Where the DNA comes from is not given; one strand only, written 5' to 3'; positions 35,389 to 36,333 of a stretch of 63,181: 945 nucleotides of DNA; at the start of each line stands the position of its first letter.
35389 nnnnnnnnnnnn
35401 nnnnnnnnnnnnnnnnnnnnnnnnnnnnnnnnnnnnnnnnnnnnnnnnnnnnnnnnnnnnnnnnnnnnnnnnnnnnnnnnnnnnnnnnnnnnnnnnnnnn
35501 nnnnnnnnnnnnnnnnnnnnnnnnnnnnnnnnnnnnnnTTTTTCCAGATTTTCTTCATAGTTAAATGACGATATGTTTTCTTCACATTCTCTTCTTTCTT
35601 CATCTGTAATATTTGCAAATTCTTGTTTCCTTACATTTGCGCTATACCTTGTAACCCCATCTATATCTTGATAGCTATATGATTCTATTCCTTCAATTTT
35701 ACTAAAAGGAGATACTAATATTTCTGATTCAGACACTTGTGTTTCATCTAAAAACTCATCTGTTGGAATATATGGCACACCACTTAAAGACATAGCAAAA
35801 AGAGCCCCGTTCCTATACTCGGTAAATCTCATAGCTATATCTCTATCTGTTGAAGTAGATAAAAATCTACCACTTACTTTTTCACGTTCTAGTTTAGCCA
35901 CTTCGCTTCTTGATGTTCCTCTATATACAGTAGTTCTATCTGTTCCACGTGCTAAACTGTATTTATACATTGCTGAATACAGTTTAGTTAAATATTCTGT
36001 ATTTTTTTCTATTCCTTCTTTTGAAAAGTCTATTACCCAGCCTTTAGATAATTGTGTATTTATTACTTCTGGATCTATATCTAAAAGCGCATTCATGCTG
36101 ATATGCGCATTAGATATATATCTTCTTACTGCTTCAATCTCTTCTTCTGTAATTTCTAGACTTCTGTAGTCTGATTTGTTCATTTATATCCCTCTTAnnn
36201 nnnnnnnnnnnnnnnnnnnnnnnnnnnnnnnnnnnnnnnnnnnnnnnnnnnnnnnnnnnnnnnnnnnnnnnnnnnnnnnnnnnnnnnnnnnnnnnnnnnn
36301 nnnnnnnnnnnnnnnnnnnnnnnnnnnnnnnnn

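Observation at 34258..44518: Five-gene operon of large, unassignable cytoplasmic proteins built around an ADP-ribosyltransferase: candidate undescribed conflict system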

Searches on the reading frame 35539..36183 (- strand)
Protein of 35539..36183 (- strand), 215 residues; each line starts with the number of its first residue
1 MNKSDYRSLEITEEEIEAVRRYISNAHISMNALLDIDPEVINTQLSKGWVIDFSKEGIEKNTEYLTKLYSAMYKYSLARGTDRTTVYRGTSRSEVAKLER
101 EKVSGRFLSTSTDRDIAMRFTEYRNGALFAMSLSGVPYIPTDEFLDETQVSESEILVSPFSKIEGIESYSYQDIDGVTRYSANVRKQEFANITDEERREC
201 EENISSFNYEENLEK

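Call 20: find_homologous_proteins(query=window:35539-36183:-, max_evalue=0.01)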
Query window:35539-36183:- (215 aa): 2 proteins with E <= 0.01 among 332 candidates.
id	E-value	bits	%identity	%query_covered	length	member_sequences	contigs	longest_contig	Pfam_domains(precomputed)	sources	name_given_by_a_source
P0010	4.2e-82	292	69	92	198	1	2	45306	-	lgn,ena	-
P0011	4.3e-62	227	77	66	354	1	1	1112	-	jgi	jgi:hypothetical protein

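Call 21: find_encoding_contigs(protein=P0010, flank=10000, max_places=3)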
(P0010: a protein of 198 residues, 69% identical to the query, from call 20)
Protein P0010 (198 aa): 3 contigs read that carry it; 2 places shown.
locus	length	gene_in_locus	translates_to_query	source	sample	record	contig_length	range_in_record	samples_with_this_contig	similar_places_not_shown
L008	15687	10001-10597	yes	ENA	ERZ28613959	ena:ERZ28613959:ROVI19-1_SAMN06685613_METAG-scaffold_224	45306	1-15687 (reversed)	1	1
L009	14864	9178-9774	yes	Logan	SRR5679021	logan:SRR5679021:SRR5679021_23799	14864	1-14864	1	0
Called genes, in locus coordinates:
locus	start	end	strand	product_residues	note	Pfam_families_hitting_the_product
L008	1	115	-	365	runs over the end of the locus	PF14286:DHHW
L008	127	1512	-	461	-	PF03062:MBOAT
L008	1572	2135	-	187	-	-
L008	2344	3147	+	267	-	PF00082:Peptidase_S8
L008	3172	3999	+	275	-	-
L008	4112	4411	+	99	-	-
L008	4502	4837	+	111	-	PF00719:Pyrophosphatase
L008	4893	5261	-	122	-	PF09858:DUF2085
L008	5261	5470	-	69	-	-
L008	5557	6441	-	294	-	PF00849:PseudoU_synth_2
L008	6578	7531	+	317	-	-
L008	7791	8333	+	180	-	PF02026:RyR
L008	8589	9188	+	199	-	-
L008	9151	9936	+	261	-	PF27533:CapK_C (faint)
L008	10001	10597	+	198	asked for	-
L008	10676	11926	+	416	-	-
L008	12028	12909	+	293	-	PF04015:DUF362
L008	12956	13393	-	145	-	-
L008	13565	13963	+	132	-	PF00293:NUDIX, PF14815:NUDIX_4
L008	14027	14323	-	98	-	-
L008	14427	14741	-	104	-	PF13560:HTH_31 (weak), PF12844:HTH_19, PF01381:HTH_3, PF13443:HTH_26 (weak)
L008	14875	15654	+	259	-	PF00072:Response_reg, PF08769:Spo0A_C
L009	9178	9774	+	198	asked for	-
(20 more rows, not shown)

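Call 41: search_solved_structures(query=A4, max_evalue=10, show_alignments=3)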
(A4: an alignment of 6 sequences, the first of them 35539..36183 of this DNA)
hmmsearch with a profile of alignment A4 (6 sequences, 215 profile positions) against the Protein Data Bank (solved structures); distinct sequences matched with E-value up to 10: 0.

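Call 54: search_protein_representatives(protein=window:35539-36183:-)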
Query: 215 residues. Proteins with E-value up to 0.001 (for the whole library): 162; up to 1e-10: 98; up to 1e-30: 12. The best 150 are listed.
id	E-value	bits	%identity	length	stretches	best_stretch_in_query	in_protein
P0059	5.4e-102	355.7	79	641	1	1-214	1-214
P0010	1.3e-82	292.4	69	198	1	1-198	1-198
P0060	4.8e-55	202.5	49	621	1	4-213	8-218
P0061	1.1e-51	191.6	46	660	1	5-213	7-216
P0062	1.5e-50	187.9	45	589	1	4-215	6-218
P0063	8.9e-49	182.1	44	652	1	2-213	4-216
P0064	1.3e-48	181.6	45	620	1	5-214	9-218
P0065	2.1e-47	177.6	46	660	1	5-213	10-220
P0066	2.6e-47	177.3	45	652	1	4-210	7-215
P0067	1.2e-44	168.6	45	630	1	3-214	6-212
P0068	5.7e-35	137.1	43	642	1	1-201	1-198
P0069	6.3e-35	136.9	42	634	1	5-202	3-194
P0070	2.2e-27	112.3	36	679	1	3-206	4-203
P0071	2.9e-27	111.9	32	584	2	5-206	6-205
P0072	3.0e-27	111.9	39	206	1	5-202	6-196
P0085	1.0e-21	93.9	33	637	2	9-195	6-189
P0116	1.2e-16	77.2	33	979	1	6-212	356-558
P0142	1.2e-12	64.3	37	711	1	7-151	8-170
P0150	1.9e-11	60.3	34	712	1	5-204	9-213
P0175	2.9e-08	49.9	33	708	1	3-204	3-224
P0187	5.7e-07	45.7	29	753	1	9-204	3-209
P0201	1.2e-05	41.4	25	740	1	8-201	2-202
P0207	5.4e-05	39.3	28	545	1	4-198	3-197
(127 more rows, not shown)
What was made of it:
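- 34258..35613 (-): E, C-terminal region (aa about 191-641): bundle of very long helices (239-337 and 404-470) plus a helical end domain. The same architecture of about 650 aa is seen in most of the 162 representative clusters (call 54).
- E family: 162 clusters, mostly about 650 aa with the same N-terminal domain (call 54).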

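Call 55: search_protein_families(library=pfam, proteins=[P0060, P0070, P0085, P0116, P0142, P0150, P0175, P0187, P0201, P0207], max_evalue=0.1)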
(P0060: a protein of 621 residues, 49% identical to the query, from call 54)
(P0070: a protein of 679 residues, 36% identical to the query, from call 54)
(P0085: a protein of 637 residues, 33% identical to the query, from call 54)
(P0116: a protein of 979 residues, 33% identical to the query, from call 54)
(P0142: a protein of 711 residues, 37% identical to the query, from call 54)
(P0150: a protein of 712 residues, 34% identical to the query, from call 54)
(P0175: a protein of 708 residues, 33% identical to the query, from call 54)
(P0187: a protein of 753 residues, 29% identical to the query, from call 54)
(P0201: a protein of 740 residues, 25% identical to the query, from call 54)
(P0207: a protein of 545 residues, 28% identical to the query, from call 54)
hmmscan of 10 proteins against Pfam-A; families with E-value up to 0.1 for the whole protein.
P0060 (621 aa): 1 family
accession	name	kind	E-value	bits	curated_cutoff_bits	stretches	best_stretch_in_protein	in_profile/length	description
PF01129.24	ART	-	0.0034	17.2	22.3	1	86-168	121-197/222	NAD:arginine ADP-ribosyltransferase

P0070 (679 aa): 1 family
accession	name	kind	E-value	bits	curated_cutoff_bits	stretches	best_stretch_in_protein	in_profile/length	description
PF13114.12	RecO_N_2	-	0.096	12.8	27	0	12-38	21-47/71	RecO N terminal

P0085 (637 aa): 1 family
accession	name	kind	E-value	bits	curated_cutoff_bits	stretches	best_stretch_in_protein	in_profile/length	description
PF03394.18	Pox_E8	-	0.02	14.9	27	1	545-627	124-202/239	Poxvirus E8 protein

P0116 (979 aa): 0 families

P0142 (711 aa): 2 families
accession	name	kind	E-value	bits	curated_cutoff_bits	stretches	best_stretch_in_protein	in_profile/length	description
PF21865.2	TLN1-like_RS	-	0.00097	19.7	27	0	267-360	29-119/165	Talin 1-like, rod segment domain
PF06030.18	WxLIP_PGBD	-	0.036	14.5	27.3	0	636-678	26-68/121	WxL Interacting Protein, peptidoglycan binding domain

P0150 (712 aa): 0 families

P0175 (708 aa): 1 family
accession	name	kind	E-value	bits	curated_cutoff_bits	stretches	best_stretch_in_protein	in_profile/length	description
PF00482.28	T2SSF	-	0.057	13.8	25.2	0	386-459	25-99/125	Type II secretion system (T2SS), protein F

P0187 (753 aa): 2 families
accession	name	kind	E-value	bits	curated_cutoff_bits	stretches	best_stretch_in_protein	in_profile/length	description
PF20962.2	Phage_p2_ORF12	-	0.022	15.1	27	1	425-458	14-47/89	Lactococcus lactis phage p2, ORF12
PF11803.13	UXS1_N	-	0.039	14.7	30.1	0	162-182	33-53/75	UDP-glucuronate decarboxylase N-terminal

P0201 (740 aa): 1 family
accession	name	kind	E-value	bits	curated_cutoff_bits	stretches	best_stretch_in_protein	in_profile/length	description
PF08453.16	Peptidase_M9_N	-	0.046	13.9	23.9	1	393-471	93-171/183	Peptidase family M9 N-terminal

P0207 (545 aa): 1 family
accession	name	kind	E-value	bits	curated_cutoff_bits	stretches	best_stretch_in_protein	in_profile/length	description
PF14318.11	Mononeg_mRNAcap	-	0.044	13.7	22.2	0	203-244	96-137/241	Mononegavirales mRNA-capping region V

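Call 61: find_encoding_contigs(protein=P0060, flank=10000, max_places=3)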
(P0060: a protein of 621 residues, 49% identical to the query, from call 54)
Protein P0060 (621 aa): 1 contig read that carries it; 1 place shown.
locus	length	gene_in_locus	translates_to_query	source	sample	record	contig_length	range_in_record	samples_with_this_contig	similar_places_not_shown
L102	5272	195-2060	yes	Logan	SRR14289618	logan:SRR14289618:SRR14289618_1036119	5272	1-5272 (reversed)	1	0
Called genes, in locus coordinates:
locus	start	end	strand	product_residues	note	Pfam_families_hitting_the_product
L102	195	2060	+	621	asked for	-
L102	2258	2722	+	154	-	PF13420:Acetyltransf_4 (weak), PF13527:Acetyltransf_9 (weak), PF00583:Acetyltransf_1, PF13673:Acetyltransf_10 (weak), PF13508:Acetyltransf_7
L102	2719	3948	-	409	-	PF00817:IMS, PF11798:IMS_HHH (faint), PF11799:IMS_C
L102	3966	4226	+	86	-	-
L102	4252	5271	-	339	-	?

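Call 94: find_encoding_contigs(protein=P0070, flank=10000, max_places=2)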
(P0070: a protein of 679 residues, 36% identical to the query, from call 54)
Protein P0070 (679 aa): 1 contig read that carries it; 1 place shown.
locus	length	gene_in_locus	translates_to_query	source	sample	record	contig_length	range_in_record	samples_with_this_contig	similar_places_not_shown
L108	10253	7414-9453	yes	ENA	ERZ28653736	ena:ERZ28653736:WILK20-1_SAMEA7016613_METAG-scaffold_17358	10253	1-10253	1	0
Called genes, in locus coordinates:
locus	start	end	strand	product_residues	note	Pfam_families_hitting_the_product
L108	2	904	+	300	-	?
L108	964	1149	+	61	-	PF06107:DUF951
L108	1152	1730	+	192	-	PF01725:Ham1p_like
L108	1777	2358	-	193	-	PF01926:MMR_HSR1, PF02421:FeoB_N, PF03193:RsgA_GTPase (faint), PF09439:SRPRB (weak), PF00350:Dynamin_N (faint)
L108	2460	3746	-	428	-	PF00709:Adenylsucc_synt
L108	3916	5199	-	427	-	PF02403:Seryl_tRNA_N, PF00587:tRNA-synt_2b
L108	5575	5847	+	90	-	PF10704:DUF2508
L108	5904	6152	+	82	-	PF07441:BofA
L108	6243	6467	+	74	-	-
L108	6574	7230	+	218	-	PF13847:Methyltransf_31 (weak), PF02390:Methyltransf_4, PF08242:Methyltransf_12 (weak), PF13649:Methyltransf_25 (weak)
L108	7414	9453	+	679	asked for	-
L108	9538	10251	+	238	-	?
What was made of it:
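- The two distant members whose context I examined lie apart from A-D, one among housekeeping genes (calls 61, 94). The two distant E homologs examined lie apart from A-D, one among housekeeping genes (calls 61, 94).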

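Call 105: search_dna_similar(query=window:35539-36183:-, collection=phages, mode=protein, max_evalue=0.01, max_rows=15)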
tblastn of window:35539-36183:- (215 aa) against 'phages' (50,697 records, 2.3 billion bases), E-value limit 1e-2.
No match.
